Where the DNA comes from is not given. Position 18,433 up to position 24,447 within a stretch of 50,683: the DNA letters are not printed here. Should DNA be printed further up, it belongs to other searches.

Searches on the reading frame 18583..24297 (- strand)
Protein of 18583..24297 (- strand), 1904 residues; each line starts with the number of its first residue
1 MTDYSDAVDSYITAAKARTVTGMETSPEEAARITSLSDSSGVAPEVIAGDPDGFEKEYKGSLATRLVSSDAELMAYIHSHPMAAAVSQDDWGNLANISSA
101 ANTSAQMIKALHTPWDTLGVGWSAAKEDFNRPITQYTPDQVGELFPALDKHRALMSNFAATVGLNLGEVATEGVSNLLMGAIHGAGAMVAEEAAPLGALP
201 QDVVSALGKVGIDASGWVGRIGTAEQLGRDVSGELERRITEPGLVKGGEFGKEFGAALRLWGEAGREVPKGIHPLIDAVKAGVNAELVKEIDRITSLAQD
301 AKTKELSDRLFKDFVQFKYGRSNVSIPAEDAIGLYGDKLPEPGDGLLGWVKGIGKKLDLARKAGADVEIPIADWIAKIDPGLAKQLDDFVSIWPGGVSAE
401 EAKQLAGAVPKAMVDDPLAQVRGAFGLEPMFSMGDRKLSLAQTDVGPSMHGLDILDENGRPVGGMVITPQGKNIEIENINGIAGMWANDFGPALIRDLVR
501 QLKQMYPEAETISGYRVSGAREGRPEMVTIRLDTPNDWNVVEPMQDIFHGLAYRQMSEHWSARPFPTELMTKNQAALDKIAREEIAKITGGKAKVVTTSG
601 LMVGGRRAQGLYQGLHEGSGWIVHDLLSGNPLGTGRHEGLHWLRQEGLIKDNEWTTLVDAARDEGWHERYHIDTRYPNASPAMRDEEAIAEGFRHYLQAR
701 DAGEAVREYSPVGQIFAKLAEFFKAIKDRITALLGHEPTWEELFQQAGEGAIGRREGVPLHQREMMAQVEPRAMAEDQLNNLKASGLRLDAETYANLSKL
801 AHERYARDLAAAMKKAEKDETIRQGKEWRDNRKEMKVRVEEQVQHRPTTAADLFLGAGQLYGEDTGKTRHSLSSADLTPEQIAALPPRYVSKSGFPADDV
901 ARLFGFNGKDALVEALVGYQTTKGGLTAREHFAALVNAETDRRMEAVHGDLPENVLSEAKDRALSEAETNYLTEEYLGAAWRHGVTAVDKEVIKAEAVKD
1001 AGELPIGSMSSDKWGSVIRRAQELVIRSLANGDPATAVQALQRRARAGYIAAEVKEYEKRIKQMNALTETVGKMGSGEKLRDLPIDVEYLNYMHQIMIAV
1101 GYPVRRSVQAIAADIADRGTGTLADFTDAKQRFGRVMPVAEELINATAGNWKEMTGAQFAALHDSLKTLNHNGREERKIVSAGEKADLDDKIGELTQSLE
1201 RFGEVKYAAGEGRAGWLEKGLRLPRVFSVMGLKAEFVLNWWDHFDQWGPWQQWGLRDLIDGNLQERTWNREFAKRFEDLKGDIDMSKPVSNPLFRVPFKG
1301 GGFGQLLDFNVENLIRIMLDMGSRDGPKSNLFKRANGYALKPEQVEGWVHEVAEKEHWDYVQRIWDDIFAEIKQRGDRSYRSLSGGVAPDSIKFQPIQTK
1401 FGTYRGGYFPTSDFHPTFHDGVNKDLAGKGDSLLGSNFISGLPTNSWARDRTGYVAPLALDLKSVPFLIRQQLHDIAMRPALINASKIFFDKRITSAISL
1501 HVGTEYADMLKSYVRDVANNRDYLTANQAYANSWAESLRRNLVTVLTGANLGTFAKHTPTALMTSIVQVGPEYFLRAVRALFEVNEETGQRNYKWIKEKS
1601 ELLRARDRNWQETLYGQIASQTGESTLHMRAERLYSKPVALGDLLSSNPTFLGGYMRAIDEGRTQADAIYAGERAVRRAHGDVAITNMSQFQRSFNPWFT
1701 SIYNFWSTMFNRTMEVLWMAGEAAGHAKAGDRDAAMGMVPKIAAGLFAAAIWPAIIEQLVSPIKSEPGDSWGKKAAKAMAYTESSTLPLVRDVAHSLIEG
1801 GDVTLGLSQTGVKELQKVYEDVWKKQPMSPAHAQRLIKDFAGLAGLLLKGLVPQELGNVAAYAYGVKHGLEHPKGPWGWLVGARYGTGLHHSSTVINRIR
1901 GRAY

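Call 95: search_protein_families(library=pfam, max_evalue=0.001, proteins=[window:18583-24297:-])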
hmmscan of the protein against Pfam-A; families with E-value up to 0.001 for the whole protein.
window:18583-24297:- (1904 aa): 1 family
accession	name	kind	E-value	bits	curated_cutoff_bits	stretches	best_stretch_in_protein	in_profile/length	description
PF18834.6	LPD22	-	4.2e-10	40.2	28.6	1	17-107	4-93/97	Large polyvalent protein associated domain 22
